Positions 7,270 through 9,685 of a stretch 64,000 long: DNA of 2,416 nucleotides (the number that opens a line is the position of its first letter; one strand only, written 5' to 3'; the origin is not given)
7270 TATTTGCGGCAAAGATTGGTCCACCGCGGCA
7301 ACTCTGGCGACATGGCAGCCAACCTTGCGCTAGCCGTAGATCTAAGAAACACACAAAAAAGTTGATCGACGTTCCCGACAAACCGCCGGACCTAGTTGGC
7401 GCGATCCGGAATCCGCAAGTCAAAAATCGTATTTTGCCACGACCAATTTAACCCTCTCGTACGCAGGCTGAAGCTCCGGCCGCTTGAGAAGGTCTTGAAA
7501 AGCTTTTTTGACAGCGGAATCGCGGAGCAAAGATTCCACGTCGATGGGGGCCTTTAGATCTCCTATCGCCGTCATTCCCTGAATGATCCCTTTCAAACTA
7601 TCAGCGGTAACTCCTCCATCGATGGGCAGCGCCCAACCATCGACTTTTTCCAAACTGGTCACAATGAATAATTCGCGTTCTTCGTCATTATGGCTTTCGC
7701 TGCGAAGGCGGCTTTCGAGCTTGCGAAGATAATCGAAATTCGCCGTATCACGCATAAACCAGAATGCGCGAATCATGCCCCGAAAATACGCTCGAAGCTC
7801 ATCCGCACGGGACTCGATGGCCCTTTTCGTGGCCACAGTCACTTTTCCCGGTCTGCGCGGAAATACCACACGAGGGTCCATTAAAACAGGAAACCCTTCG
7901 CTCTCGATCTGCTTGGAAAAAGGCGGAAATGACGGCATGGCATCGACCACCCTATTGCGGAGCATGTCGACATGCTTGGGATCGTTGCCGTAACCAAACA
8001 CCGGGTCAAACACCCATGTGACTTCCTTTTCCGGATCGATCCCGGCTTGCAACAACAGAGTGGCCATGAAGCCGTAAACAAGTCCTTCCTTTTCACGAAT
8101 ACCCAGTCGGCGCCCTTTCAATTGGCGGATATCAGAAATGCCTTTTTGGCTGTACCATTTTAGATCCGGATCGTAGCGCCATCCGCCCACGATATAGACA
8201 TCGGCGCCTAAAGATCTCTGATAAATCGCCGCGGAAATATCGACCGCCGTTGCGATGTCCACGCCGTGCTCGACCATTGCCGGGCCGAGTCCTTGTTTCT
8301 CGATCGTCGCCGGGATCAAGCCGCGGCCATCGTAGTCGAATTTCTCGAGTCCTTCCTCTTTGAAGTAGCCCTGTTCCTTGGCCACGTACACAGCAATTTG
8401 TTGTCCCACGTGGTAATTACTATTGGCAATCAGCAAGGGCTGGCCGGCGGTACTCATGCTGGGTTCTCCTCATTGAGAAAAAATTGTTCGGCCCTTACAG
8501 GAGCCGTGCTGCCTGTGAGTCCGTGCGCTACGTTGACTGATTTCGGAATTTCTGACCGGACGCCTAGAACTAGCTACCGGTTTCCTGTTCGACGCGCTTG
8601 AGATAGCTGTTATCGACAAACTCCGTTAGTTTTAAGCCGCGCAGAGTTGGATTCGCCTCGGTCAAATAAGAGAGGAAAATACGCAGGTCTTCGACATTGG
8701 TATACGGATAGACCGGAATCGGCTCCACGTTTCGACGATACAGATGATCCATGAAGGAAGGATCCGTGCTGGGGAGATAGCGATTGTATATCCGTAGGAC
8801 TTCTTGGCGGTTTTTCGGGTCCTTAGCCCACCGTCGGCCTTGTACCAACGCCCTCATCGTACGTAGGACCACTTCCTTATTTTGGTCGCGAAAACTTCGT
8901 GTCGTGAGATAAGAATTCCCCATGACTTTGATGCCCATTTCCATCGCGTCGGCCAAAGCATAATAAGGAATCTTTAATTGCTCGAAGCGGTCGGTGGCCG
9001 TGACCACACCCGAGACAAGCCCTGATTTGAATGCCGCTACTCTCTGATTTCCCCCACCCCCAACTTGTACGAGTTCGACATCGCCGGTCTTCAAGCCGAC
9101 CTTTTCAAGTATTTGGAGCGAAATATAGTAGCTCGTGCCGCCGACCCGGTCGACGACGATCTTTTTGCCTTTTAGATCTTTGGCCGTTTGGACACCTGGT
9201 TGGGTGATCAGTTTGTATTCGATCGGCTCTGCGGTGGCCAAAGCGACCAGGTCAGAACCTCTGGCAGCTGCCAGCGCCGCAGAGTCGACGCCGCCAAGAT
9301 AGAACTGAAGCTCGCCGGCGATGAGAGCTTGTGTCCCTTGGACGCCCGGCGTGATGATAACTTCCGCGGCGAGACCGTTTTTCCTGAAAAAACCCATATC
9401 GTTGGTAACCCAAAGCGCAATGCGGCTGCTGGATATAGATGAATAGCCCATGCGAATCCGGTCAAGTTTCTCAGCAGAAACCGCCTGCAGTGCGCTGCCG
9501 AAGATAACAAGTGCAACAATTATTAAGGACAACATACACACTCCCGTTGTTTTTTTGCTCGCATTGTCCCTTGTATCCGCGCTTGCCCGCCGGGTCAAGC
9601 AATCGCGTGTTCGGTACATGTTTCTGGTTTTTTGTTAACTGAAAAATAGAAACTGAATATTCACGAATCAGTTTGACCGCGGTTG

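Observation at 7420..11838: Mirror-image duplicated two-gene modules: cytoplasmic PBP-fold protein plus periplasmic NMT1-like SBP, twice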

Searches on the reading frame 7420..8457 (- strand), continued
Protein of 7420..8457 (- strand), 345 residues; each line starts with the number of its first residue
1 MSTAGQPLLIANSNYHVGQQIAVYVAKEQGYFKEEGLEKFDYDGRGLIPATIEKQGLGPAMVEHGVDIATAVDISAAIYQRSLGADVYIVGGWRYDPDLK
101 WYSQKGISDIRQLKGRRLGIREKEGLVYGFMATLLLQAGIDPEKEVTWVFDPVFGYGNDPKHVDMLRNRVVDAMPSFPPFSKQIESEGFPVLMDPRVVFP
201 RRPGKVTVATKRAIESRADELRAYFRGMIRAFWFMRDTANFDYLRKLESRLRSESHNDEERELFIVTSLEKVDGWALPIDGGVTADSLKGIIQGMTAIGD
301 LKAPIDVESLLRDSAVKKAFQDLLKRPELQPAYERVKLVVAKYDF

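Call 58: search_protein_families(library=ncbifam, proteins=[L044:12183-12677:+, L044:12688-13302:+, L044:7666-8898:+, L044:8919-9989:+, L044:11053-12057:+, L044:16959-17897:+], max_evalue=0.00001)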
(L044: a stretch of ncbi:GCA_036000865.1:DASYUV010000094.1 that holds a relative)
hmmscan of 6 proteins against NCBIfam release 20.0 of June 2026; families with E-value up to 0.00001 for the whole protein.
L044:12183-12677:+ (164 aa): 3 families
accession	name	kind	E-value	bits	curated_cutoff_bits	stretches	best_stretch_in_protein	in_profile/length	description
TIGR03845.1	sulfopyru_alph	equivalog_domain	2.2e-39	134.9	147.95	1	8-161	2-157/160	sulfopyruvate decarboxylase subunit alpha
TIGR03297.1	Ppyr-DeCO2ase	equivalog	7.7e-21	74.5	312.5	1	18-161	1-152/360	phosphonopyruvate decarboxylase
NF005584.0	PRK07282.1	equivalog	7.9e-06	24.7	970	1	5-155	11-163/566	acetolactate synthase large subunit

L044:12688-13302:+ (204 aa): 17 families
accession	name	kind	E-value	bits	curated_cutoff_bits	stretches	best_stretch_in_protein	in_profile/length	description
TIGR03297.1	Ppyr-DeCO2ase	equivalog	2.1e-37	129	312.5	1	2-184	172-360/360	phosphonopyruvate decarboxylase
TIGR03846.1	sulfopy_beta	equivalog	8.5e-35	120.3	221.5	1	3-184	1-181/182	sulfopyruvate decarboxylase subunit beta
NF004813.0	PRK06163.1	equivalog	1.5e-29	103.2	240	1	9-166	22-179/202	hypothetical protein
NF006016.1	PRK08155.1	equivalog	2.1e-10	39.7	870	1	4-162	363-535/554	acetolactate synthase large subunit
NF005760.0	PRK07586.1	equivalog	5.5e-10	38.8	363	1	44-157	386-512/514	acetolactate synthase large subunit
NF006122.0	PRK08266.1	subfamily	7.2e-10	38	571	1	44-165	403-530/543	hypothetical protein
TIGR04377.1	myo_inos_iolD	equivalog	6.5e-08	31.7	715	0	46-103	443-499/616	3D-(3,5/4)-trihydroxycyclohexane-1,2-dione acylhydrolase (decyclizing)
NF005114.0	PRK06546.1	equivalog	1.1e-07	30.7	893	1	53-155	418-525/578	pyruvate dehydrogenase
NF005470.0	PRK07064.1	equivalog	1.5e-07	30.8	495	1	45-155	409-525/552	thiamine pyrophosphate-binding protein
NF006052.0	PRK08199.1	subfamily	2.7e-07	29.3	539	1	12-161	378-539/559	thiamine pyrophosphate protein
NF005712.0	PRK07524.1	subfamily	6.7e-07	28.1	500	1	44-155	409-525/536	5-guanidino-2-oxopentanoate decarboxylase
NF006524.0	PRK08978.1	equivalog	7e-07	27.9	738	1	42-161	400-526/548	acetolactate synthase 2 catalytic subunit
NF006591.0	PRK09124.1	equivalog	1.3e-06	27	792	1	52-164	417-534/574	ubiquinone-dependent pyruvate dehydrogenase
NF004919.0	PRK06276.1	equivalog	1.7e-06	26.7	866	1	40-159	414-538/582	acetolactate synthase large subunit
TIGR00118.1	acolac_lg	equivalog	1.9e-06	26.6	538.35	1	6-160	366-535/557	biosynthetic-type acetolactate synthase large subunit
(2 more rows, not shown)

L044:7666-8898:+ (410 aa): 11 families
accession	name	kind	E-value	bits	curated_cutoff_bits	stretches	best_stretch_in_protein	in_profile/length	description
NF007792.0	PRK10489.1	equivalog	1e-57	196.1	324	1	14-407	15-407/419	enterobactin transporter EntS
TIGR00900.1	2A0121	subfamily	1.6e-48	165.9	319.6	1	18-374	1-362/364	H+ Antiporter protein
NF012178.0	tet_MFS_V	exception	1.7e-22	80.1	640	1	10-354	2-353/409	tetracycline efflux MFS transporter Tet(V)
NF052575.1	MFS_efflux_Tap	equivalog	1.4e-16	60.6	625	1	20-402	8-397/401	multidrug efflux MFS transporter Tap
NF000245.1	macrolide_MefA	exception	1.8e-16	60.2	675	1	17-394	10-392/405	macrolide efflux MFS transporter Mef(A)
NF000051.1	macrolide_MefB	exception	1.6e-13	50.4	800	1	16-378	9-375/409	macrolide efflux MFS transporter Mef(B)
TIGR00880.1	2_A_01_02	superfamily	5.7e-12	46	131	1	58-194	5-134/141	multidrug resistance protein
NF006386.0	PRK08633.1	equivalog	2e-09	35.7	1221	1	33-364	29-374/1147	acyl-[ACP]--phospholipid O-acyltransferase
NF000246.1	macrolide_MefC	exception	2e-08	33.7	870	1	20-392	12-391/407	macrolide efflux MFS transporter Mef(C)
NF000154.1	macrolide_MefEN2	exception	4e-08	33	800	1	24-374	14-368/401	macrolide efflux MFS transporter Mef(En2)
TIGR00893.1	2A0114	subfamily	2.3e-06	26.8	395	1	49-194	249-398/399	D-galactonate transporter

L044:8919-9989:+ (356 aa): 2 families
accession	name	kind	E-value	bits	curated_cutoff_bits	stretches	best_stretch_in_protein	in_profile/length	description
TIGR01728.1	SsuA_fam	subfamily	8.4e-17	61.3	163.5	1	55-279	11-239/290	aliphatic sulfonate ABC transporter substrate-binding protein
TIGR03427.1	ABC_peri_uca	equivalog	1.9e-06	27.3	333.9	1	67-294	30-256/328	putative urea ABC transporter substrate-binding protein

L044:11053-12057:+ (334 aa): 1 family
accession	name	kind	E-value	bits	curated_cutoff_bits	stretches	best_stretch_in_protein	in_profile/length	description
TIGR01728.1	SsuA_fam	subfamily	2.9e-14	53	163.5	1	58-276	18-241/290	aliphatic sulfonate ABC transporter substrate-binding protein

L044:16959-17897:+ (312 aa): 2 families
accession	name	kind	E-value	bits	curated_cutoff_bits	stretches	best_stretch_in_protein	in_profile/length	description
TIGR01098.1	3A0109s03R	subfamily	5.4e-28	98.1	112.05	1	8-266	6-250/253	phosphate/phosphite/phosphonate ABC transporter substrate-binding protein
TIGR03431.1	PhnD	equivalog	7.8e-19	68.2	261.1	1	15-279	13-259/288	phosphonate ABC transporter substrate-binding protein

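Call 65: list_cluster_members(proteins=[P0121, P0122, P0123, P0124, P0129, P0130, P0137, P0143, P0156, P0192])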
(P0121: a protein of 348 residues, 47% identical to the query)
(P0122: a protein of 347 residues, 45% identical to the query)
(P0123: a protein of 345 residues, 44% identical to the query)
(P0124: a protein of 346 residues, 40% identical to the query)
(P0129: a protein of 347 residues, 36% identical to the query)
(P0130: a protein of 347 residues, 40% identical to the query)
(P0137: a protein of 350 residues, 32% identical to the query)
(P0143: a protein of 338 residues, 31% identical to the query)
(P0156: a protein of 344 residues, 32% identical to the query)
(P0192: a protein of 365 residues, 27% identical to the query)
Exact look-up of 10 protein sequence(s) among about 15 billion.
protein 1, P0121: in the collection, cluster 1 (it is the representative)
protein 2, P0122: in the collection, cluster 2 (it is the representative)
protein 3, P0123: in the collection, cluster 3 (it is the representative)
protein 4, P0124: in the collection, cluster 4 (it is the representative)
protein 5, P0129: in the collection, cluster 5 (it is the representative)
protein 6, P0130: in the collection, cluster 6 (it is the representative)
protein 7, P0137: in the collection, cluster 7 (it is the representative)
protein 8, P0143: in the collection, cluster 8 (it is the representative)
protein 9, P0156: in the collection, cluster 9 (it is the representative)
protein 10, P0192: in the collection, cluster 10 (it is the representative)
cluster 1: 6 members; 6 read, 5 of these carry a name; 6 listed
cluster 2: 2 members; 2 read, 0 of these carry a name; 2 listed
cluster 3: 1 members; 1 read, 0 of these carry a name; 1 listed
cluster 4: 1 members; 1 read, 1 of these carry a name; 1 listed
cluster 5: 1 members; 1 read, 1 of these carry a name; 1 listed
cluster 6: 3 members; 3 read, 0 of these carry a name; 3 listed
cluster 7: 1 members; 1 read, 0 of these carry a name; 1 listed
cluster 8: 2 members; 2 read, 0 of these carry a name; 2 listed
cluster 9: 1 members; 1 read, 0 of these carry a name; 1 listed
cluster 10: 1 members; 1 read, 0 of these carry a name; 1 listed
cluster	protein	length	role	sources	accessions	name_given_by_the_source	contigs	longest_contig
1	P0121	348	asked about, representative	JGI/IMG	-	ABC-type nitrate/sulfonate/bicarbonate transport system substrate-binding protein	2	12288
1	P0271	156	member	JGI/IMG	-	hypothetical protein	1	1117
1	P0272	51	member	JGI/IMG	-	hypothetical protein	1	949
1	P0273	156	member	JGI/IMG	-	hypothetical protein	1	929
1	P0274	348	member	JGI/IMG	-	ABC-type nitrate/sulfonate/bicarbonate transport system substrate-binding protein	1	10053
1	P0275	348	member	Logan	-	-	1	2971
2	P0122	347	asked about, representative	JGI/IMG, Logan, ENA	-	-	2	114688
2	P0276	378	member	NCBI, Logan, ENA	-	-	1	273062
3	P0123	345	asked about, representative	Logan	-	-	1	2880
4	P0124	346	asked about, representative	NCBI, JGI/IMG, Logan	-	ABC-type nitrate/sulfonate/bicarbonate transport system substrate-binding protein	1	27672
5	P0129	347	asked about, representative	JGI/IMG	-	ABC-type nitrate/sulfonate/bicarbonate transport system substrate-binding protein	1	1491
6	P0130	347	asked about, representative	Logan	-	-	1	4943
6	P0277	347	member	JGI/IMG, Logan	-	-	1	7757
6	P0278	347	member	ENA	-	-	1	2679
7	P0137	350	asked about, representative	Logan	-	-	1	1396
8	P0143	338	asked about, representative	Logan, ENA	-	-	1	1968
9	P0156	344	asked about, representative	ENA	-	-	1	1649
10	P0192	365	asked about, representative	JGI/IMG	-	-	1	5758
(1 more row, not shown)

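Call 66: find_encoding_contigs(protein=P0124, flank=8000, max_places=2)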
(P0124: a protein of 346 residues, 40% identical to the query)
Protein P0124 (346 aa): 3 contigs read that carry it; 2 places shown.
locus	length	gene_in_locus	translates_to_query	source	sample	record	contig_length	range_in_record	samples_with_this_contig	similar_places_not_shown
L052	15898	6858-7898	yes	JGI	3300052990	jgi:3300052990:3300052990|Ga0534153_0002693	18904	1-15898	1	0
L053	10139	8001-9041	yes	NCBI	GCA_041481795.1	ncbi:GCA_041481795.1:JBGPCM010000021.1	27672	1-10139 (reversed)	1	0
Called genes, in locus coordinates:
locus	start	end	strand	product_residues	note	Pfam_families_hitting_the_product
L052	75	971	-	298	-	PF01261:AP_endonuc_2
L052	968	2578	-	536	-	PF05960:DUF885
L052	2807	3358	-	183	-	PF00582:Usp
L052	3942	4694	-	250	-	-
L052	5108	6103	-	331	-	PF09084:NMT1, PF13379:NMT1_2 (weak)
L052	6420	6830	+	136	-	PF01878:EVE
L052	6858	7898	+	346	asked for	PF09084:NMT1, PF13379:NMT1_2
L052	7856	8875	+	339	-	PF13379:NMT1_2, PF09084:NMT1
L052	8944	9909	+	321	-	PF01209:Ubie_methyltran, PF13489:Methyltransf_23, PF08241:Methyltransf_11, PF08242:Methyltransf_12, PF13649:Methyltransf_25, PF13847:Methyltransf_31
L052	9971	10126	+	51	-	-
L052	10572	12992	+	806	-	PF13588:HSDR_N_2, PF04313:HSDR_N (weak), PF04851:ResIII, PF00270:DEAD, PF18766:SWI2_SNF2, PF00271:Helicase_C (weak)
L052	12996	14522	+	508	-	PF12161:HsdM_N, PF02384:N6_Mtase, PF01170:UPF0020, PF07669:Eco57I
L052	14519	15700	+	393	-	PF01420:Methylase_S (faint)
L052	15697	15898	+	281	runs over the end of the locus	-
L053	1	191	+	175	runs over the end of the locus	PF00578:AhpC-TSA, PF08534:Redoxin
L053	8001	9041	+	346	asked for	PF09084:NMT1, PF13379:NMT1_2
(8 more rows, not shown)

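Call 67: find_encoding_contigs(protein=P0122, flank=8000, max_places=2)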
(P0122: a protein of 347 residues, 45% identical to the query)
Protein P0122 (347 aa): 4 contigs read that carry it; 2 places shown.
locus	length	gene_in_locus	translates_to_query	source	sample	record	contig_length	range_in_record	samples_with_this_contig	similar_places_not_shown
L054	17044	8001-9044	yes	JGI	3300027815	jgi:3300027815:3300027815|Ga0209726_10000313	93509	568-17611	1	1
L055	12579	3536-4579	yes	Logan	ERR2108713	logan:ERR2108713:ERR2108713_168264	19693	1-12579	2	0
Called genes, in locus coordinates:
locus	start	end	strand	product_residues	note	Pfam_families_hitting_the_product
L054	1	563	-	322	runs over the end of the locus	PF03401:TctC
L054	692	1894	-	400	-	PF02515:CoA_transf_3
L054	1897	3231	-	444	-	PF02515:CoA_transf_3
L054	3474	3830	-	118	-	-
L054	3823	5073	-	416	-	PF00355:Rieske, PF00848:Ring_hydroxyl_A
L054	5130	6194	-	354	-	PF03401:TctC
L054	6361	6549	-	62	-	-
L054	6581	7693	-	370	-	PF08240:ADH_N, PF16912:Glu_dehyd_C, PF00107:ADH_zinc_N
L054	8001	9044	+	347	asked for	PF09084:NMT1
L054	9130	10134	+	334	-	PF00903:Glyoxalase (weak)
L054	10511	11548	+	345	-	PF00355:Rieske, PF19112:VanA_C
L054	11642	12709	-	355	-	PF13452:FAS1_DH_region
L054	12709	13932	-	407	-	PF02515:CoA_transf_3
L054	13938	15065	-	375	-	PF02515:CoA_transf_3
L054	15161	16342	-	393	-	PF00355:Rieske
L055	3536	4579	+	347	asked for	PF09084:NMT1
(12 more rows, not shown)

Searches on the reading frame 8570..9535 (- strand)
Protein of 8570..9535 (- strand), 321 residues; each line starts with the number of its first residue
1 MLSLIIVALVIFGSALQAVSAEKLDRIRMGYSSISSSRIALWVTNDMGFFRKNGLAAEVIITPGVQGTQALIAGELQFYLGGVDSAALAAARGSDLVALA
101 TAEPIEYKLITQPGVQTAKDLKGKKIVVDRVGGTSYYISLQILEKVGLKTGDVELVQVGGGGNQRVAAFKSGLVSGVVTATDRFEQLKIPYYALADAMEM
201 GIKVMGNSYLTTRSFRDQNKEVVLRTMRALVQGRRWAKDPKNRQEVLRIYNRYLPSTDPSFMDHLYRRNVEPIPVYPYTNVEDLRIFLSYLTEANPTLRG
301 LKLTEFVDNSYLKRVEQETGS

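Call 5: search_protein_families(library=pfam, proteins=[window:8570-9535:-], max_evalue=0.01)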
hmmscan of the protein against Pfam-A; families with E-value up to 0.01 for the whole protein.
window:8570-9535:- (321 aa): 4 families
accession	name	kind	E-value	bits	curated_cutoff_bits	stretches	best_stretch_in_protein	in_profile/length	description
PF09084.16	NMT1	-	1.9e-15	57.8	20.5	1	40-240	6-213/216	NMT1/THI5 like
PF13379.11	NMT1_2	-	2e-07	31.5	24.7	1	22-249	3-250/252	NMT1-like family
PF12974.12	Phosphonate-bd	-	0.0023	17.8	27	1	69-188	44-171/242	ABC transporter, phosphonate, periplasmic substrate-binding protein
PF16868.10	NMT1_3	-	0.0029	17.7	27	1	102-180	90-167/289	NMT1-like family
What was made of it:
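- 8570..9535 (-): Gene B: secreted NMT1-type solute-binding protein, 321 aa, its own subfamily. Pfam NMT1 scores 57.8 bits (call 5).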

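Call 24: search_protein_families(library=ncbifam, proteins=[window:8570-9535:-], max_evalue=0.001)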
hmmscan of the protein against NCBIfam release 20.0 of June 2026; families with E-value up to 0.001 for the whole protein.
window:8570-9535:- (321 aa): 6 families
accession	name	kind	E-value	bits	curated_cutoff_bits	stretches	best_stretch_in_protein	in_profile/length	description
TIGR01728.1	SsuA_fam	subfamily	4.9e-17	62.1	163.5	1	27-258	1-235/290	aliphatic sulfonate ABC transporter substrate-binding protein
NF008588.0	PRK11553.1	subfamily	1.7e-08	33.8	299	1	5-249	8-250/319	aliphatic sulfonate ABC transporter substrate-binding protein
NF040735.1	SBP_SaoX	equivalog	3.4e-06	26.4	300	1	27-182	5-157/330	ABC transporter substrate-binding subunit SaoX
TIGR02122.1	TRAP_TAXI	subfamily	1.3e-05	24.2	84.35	1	112-160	130-179/320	TAXI family TRAP transporter solute-binding subunit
TIGR01729.1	taurine_ABC_bnd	equivalog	1.5e-05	24.6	304.25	1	68-223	41-199/300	taurine ABC transporter substrate-binding protein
NF008553.0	PRK11480.1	equivalog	3e-05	23.4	490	1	12-201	11-197/320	taurine ABC transporter substrate-binding protein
